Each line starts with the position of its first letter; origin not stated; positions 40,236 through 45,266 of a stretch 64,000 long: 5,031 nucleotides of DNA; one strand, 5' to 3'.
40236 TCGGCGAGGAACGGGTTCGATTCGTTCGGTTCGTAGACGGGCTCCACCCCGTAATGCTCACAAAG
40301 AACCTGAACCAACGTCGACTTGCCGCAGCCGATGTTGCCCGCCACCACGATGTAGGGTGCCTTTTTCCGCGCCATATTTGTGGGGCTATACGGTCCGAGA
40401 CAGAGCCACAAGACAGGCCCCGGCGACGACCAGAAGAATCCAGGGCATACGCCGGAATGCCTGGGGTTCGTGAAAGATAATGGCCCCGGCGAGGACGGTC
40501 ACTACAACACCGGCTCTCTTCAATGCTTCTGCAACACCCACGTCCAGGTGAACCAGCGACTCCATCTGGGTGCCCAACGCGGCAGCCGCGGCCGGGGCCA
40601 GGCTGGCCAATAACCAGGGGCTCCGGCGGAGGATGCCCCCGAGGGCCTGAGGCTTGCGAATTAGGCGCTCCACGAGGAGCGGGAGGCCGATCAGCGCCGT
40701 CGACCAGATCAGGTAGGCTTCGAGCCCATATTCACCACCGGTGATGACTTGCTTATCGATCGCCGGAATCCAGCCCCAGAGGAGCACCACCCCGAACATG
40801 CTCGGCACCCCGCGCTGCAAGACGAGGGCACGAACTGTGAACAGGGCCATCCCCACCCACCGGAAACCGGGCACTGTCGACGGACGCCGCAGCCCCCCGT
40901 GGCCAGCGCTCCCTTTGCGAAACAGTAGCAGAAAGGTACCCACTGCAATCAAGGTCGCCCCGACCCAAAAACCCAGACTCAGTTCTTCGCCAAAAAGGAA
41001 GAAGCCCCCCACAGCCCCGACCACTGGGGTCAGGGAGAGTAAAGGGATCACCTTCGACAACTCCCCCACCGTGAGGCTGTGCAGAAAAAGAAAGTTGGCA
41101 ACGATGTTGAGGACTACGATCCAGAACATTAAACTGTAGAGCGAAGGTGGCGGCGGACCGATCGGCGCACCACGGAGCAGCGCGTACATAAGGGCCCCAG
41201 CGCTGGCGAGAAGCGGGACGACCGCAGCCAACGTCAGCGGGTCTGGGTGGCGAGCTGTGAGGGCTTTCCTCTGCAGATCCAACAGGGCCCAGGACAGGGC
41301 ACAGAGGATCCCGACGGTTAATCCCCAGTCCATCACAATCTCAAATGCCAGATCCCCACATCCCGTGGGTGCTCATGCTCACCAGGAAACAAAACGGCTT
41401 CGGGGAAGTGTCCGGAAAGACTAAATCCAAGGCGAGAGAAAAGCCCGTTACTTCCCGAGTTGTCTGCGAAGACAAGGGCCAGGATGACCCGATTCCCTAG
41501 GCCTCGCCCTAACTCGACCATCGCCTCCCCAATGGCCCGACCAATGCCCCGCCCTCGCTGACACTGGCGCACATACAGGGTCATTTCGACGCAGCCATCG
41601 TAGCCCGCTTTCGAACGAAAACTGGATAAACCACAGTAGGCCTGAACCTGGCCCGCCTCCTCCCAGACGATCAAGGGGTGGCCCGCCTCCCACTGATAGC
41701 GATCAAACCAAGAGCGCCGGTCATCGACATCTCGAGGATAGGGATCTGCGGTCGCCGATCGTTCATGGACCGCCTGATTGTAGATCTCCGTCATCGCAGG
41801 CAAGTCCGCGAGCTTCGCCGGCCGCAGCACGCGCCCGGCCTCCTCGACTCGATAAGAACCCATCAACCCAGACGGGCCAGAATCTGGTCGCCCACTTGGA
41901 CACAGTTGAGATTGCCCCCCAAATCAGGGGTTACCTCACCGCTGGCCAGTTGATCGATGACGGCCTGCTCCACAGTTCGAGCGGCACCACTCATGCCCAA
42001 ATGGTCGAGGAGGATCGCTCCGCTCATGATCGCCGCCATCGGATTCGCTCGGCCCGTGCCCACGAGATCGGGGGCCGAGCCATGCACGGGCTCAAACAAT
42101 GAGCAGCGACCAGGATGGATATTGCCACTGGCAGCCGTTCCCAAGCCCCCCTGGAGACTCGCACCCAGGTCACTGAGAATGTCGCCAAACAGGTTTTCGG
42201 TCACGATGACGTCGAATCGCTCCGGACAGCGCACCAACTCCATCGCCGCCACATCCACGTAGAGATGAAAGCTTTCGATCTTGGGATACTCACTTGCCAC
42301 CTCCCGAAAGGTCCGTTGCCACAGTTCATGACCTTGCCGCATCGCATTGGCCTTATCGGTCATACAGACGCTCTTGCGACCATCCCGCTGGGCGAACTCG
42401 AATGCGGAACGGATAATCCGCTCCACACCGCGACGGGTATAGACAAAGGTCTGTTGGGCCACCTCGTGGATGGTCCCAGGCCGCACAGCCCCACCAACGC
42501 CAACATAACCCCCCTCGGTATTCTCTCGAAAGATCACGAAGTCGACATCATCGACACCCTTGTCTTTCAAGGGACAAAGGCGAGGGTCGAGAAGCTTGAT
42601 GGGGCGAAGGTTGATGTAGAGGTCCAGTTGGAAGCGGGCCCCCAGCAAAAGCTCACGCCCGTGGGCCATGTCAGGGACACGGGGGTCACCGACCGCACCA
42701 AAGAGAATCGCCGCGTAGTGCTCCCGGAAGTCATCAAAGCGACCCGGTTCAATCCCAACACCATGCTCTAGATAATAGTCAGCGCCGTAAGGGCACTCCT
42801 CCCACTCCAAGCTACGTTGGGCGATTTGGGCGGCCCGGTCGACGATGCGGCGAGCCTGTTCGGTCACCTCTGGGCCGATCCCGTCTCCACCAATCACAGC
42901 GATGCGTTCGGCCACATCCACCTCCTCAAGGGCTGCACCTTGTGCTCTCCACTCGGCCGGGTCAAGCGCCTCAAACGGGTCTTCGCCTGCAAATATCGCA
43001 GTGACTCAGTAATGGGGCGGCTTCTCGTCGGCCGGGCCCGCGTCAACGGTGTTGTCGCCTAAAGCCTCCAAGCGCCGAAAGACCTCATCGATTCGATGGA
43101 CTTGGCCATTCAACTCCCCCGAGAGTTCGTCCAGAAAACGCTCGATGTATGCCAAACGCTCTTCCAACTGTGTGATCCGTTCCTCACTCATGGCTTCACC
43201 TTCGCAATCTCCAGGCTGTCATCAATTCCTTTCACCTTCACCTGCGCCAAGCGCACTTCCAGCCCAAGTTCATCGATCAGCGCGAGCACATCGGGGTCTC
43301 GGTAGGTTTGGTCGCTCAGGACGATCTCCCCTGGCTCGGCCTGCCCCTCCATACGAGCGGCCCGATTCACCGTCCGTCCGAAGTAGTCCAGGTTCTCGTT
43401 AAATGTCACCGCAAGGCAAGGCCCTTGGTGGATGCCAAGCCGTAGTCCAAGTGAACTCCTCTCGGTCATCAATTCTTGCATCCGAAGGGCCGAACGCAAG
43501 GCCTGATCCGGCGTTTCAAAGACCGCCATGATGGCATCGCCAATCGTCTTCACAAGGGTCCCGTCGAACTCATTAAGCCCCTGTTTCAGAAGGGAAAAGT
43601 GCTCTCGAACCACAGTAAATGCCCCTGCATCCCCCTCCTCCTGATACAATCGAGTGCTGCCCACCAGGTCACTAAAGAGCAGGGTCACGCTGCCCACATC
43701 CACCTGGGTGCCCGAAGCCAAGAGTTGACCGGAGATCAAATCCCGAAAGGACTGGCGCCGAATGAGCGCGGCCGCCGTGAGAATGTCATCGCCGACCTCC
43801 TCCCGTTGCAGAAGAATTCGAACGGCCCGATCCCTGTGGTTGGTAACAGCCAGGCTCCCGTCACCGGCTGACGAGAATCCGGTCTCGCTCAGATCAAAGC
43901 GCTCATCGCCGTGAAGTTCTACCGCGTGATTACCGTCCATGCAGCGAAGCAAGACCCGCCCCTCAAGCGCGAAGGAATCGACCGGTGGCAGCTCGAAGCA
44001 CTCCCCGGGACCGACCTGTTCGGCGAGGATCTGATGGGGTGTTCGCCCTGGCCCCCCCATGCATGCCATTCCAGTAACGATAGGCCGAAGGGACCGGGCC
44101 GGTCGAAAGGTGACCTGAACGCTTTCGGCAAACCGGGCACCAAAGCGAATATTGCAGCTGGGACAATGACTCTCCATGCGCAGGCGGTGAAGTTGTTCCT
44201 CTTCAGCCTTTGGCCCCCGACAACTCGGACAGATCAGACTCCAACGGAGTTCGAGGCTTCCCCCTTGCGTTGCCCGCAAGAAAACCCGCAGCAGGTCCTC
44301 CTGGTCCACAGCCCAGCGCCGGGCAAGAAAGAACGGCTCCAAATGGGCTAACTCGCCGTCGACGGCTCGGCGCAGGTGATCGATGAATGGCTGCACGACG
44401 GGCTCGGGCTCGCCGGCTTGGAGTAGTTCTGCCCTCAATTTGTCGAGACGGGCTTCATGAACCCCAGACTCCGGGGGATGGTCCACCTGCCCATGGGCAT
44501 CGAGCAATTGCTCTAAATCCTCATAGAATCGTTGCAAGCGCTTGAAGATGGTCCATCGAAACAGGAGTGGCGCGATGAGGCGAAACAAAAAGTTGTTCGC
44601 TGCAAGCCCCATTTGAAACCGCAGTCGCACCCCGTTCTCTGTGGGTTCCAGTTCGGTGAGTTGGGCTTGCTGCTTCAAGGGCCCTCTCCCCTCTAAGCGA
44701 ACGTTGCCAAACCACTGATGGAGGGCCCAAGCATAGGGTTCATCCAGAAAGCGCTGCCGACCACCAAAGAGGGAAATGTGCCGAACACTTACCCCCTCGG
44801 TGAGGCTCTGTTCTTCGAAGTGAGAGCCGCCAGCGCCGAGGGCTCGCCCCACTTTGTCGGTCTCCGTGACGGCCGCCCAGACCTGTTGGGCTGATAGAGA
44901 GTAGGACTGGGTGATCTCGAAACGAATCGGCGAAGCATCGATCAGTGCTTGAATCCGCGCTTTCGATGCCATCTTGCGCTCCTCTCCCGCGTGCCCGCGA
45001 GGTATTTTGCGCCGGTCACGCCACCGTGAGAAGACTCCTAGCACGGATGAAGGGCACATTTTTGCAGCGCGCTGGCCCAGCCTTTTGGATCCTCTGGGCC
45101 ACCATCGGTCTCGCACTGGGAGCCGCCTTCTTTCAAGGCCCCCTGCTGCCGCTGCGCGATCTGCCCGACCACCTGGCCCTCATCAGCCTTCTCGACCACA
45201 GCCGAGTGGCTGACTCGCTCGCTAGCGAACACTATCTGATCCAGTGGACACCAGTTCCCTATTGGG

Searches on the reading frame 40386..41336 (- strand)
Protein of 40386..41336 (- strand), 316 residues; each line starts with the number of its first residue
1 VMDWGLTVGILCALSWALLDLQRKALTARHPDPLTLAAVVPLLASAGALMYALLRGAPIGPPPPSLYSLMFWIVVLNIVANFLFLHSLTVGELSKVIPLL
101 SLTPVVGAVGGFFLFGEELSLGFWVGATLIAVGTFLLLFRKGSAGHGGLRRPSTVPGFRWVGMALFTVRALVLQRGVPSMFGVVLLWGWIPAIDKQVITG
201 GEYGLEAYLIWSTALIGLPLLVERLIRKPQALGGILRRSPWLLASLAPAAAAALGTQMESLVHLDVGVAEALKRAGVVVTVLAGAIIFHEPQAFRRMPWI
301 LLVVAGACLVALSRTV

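Call 7: search_protein_families(library=pfam, proteins=[window:40386-41336:-], max_evalue=0.01)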
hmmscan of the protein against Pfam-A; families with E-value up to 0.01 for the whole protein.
window:40386-41336:- (316 aa): 1 family
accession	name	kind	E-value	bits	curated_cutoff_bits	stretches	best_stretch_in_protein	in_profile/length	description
PF00892.27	EamA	-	1.3e-18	68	28.2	2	4-138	2-134/135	EamA-like transporter family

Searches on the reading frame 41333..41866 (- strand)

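Call 7: search_protein_families(library=pfam, proteins=[window:41333-41866:-], max_evalue=0.01)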
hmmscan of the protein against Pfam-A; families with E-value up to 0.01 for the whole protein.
window:41333-41866:- (177 aa): 5 families
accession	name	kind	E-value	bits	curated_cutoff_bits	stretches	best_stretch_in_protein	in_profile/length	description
PF13302.13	Acetyltransf_3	-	3e-13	51.1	25.4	1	13-148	3-137/138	Acetyltransferase (GNAT) domain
PF00583.31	Acetyltransf_1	-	7.7e-12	46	20.7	1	43-148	12-116/116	Acetyltransferase (GNAT) family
PF13420.13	Acetyltransf_4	-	2.4e-09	37.9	24.3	1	15-158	2-144/155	Acetyltransferase (GNAT) domain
PF13508.13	Acetyltransf_7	-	6.5e-06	26.9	27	1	65-149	5-83/84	Acetyltransferase (GNAT) domain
PF08445.16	FR47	-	5.6e-05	23.5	22.1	1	96-150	26-79/86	FR47-like protein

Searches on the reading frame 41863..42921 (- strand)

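Call 6: search_protein_families(library=pfam, proteins=[window:41863-42921:-], max_evalue=0.01)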
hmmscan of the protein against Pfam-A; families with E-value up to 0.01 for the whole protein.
window:41863-42921:- (352 aa): 1 family
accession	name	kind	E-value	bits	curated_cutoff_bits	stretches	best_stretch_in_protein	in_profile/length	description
PF00180.25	Iso_dh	-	4.7e-98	329.1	27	1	7-347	2-348/348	Isocitrate/isopropylmalate dehydrogenase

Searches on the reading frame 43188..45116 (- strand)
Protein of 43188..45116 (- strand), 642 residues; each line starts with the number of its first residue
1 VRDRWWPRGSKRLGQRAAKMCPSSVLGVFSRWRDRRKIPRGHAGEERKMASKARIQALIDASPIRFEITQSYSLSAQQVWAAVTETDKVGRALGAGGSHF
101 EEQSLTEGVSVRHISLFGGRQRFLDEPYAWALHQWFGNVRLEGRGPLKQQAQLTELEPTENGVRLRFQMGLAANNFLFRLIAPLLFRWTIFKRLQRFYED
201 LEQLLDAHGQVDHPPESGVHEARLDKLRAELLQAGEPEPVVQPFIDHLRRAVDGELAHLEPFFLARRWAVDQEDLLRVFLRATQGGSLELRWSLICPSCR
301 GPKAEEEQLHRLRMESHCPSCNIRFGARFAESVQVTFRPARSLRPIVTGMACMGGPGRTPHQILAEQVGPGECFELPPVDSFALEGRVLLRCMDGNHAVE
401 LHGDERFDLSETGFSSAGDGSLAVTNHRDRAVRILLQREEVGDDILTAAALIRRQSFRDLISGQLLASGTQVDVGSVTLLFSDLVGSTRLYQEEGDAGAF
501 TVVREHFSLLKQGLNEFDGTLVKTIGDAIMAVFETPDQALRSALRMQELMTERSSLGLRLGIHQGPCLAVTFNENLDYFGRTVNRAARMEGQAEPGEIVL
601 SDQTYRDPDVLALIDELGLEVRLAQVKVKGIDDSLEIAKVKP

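Call 6: search_protein_families(library=pfam, proteins=[window:43188-45116:-], max_evalue=0.01)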
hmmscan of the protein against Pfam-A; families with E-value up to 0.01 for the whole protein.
window:43188-45116:- (642 aa): 2 families
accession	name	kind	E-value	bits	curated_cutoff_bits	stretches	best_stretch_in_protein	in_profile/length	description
PF00211.25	Guanylate_cyc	-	6.7e-23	81.7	21.9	1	474-606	6-153/183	Adenylate and Guanylate cyclase catalytic domain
PF19363.4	DUF5939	-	1.4e-12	47.8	22.5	1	230-346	10-126/281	Family of unknown function (DUF5939)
